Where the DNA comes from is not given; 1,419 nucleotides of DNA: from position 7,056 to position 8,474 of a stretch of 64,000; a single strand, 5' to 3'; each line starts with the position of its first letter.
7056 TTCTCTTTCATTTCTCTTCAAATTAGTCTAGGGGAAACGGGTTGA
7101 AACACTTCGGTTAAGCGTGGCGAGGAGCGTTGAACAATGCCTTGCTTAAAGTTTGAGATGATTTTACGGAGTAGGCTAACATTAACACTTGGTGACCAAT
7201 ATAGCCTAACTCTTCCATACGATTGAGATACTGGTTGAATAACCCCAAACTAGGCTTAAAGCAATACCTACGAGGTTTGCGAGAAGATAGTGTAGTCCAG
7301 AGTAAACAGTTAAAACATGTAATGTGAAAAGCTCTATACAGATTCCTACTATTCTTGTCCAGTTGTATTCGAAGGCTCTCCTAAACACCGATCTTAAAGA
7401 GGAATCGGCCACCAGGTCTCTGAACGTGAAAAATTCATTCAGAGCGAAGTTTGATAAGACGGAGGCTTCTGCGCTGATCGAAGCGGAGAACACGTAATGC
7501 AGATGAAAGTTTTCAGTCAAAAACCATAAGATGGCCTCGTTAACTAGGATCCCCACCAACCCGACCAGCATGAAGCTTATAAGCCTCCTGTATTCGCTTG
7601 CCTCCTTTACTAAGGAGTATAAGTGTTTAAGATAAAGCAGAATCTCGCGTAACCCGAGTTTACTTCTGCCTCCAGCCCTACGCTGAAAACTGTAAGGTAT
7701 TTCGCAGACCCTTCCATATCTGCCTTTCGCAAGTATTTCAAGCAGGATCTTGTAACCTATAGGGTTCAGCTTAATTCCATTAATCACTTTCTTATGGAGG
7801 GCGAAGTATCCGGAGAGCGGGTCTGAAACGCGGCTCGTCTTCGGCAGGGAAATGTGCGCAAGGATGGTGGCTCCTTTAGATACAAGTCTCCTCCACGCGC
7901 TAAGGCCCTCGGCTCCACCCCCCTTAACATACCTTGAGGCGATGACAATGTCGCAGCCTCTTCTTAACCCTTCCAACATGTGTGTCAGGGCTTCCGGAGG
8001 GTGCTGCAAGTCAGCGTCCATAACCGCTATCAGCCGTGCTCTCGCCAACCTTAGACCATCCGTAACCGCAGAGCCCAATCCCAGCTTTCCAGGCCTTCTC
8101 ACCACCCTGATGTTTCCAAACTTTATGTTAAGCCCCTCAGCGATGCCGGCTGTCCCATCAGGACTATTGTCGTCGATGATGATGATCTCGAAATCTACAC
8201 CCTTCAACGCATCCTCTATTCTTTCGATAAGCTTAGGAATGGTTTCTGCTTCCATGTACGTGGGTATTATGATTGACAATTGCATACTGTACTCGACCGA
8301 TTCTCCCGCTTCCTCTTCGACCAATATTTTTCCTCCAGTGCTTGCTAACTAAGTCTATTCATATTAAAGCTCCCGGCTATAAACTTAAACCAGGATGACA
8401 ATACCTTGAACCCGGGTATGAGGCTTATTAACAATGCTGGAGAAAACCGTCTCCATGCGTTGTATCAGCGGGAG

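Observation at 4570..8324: A CPBP intramembrane protease fused to a PMT/ArnT-like GT-C glycosyltransferase, paired with a Dol-P-sugar synthase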

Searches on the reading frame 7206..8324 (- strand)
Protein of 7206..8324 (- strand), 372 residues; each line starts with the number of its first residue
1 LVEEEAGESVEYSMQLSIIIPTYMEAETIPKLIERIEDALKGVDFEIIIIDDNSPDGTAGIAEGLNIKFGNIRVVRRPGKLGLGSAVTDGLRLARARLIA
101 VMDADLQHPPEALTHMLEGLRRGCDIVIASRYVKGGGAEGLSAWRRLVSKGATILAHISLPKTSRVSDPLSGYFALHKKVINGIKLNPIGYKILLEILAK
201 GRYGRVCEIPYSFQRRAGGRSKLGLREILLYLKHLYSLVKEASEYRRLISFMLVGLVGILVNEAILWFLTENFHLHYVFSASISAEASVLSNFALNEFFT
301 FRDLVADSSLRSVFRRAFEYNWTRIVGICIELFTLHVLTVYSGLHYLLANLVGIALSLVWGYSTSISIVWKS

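Call 3: search_protein_families(library=pfam, proteins=[window:7206-8324:-], max_evalue=1)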
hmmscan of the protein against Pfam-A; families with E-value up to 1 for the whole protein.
window:7206-8324:- (372 aa): 4 families
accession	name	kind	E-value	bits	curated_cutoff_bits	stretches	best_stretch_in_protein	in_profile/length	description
PF00535.33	Glycos_transf_2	-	1.3e-33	116.7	23.3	1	17-137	1-121/168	Glycosyl transferase family 2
PF04138.20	GtrA_DPMS_TM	-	4.2e-20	72.5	26.1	1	251-370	2-117/117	GtrA/DPMS, transmembrane domain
PF13641.12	Glyco_tranf_2_3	-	8.2e-07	29.7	27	1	16-147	3-138/230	Glycosyltransferase like family 2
PF13506.12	Glyco_transf_21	-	0.0011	18.9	21.7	1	89-137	24-73/174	Glycosyl transferase family 21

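Call 4: search_protein_families(library=ncbifam, proteins=[window:7206-8324:-], max_evalue=1)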
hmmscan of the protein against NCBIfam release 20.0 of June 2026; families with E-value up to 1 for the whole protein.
window:7206-8324:- (372 aa): 21 families
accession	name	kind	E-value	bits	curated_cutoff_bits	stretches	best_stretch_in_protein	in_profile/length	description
TIGR04182.1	glyco_TIGR04182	equivalog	7.3e-23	81.4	325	1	16-270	2-246/293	S-layer glycoprotein N-glycosyltransferase AglJ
NF047588.1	GlcsyltransPgfSStrep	equivalog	2e-18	66.7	500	1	14-238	1-221/308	glycosyltransferase PgfS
NF007986.1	PRK10714.1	equivalog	1e-16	60.8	529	1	15-296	7-275/316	undecaprenyl-phosphate 4-deoxy-4-formamido-L-arabinose transferase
NF058614.1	PPMAGASynPpgS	equivalog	6.8e-15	55.1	370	1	18-195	4-176/226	polyprenyl-phospho-N-acetylgalactosaminyl synthase PpgS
NF041391.1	DPhHxTase_Halo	equivalog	2.7e-13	49.4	375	1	22-219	3-189/213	dolichyl-phosphate hexose transferase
NF041875.1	EPS_EpsD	equivalog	1.3e-12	47.8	370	1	16-128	1-112/325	exopolysaccharide biosynthesis glycosyltransferase EpsD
NF010496.0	PRK13915.1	equivalog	6.5e-12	45.1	262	1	13-193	30-218/307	glucosyl-3-phosphoglycerate synthase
TIGR03937.1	PgaC_IcaA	equivalog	3.7e-11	42.6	422.3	1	12-122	43-152/407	poly-beta-1,6-N-acetyl-D-glucosamine synthase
TIGR04283.1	glyco_like_mftF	equivalog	3.9e-11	43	182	1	16-120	1-97/221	TIGR04283 family arsenosugar biosynthesis glycosyltransferase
NF007482.0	PRK10073.1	equivalog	3.1e-09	36.3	423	1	13-117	5-107/334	glycosyltransferase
NF047683.1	TeichurnBiosyTuaG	equivalog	4.3e-09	36.4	400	1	15-120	7-111/252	teichuronic acid biosynthesis protein TuaG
TIGR03469.1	HpnB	hypoth_equivalog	5.1e-09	35.6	379.25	1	14-123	44-163/386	hopene-associated glycosyltransferase HpnB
TIGR03965.1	mycofact_glyco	equivalog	7.2e-09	35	280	1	12-122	72-181/467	mycofactocin biosynthesis glycosyltransferase MftF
NF038302.1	EPS_HpsE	equivalog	8.4e-09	34.8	300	1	14-105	1-96/307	hormogonium polysaccharide biosynthesis glycosyltransferase HpsE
NF050050.1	ProtGlycPglI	equivalog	3e-08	33.4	500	1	15-134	3-122/306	GalNAc(5)-diNAcBac-PP-undecaprenol beta-1,3-glucosyltransferase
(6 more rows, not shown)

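Call 71: search_solved_structures(query=window:7206-8324:-, max_evalue=0.001)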
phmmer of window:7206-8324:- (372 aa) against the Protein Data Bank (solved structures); distinct sequences matched with E-value up to 0.001: 22.
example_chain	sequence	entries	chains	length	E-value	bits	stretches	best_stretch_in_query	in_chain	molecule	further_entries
5mlz_A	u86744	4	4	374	1.1e-93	317.8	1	12-370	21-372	Dolichol monophosphate mannose synthase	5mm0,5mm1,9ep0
9hwj_A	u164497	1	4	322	2.1e-13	53.7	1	15-235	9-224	Undecaprenyl-phosphate 4-deoxy-4-formamido-L-arabinose transferase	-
5ekp_C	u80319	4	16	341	1.7e-12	50.7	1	13-199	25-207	Uncharacterized glycosyltransferase sll0501 | Glycosyltransferase sll0501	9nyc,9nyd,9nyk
9nye_A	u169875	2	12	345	1.8e-12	50.7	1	13-199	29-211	Glycosyltransferase sll0501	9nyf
5eke_A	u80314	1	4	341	1.9e-12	50.6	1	13-199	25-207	Uncharacterized glycosyltransferase sll0501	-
9bhc_C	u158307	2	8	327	1.9e-11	47.3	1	15-238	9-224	Undecaprenyl-phosphate 4-deoxy-4-formamido-L-arabinose transferase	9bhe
8vxh_A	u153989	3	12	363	2.4e-11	47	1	15-237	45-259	Undecaprenyl-phosphate 4-deoxy-4-formamido-L-arabinose transferase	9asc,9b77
2z87_A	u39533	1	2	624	8.1e-11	45.2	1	16-126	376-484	Chondroitin synthase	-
2z86_A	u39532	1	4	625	8.2e-11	45.2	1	16-126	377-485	Chondroitin synthase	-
9omj_A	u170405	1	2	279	1.2e-10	44.7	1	15-134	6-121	Glycosyltransferase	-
9omh_A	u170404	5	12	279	1.2e-10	44.7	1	15-134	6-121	Glycosyltransferase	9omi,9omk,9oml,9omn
9omm_A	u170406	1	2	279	1.2e-10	44.7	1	15-134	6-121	Glycosyltransferase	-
3bcv_A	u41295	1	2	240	7.2e-08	35.6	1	15-112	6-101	Putative glycosyltransferase protein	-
3ckj_A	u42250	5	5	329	1.4e-07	34.6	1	11-198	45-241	Putative uncharacterized protein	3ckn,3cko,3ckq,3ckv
7pdo_A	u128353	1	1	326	2.4e-06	30.5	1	11-199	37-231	Glucosyl-3-phosphoglycerate synthase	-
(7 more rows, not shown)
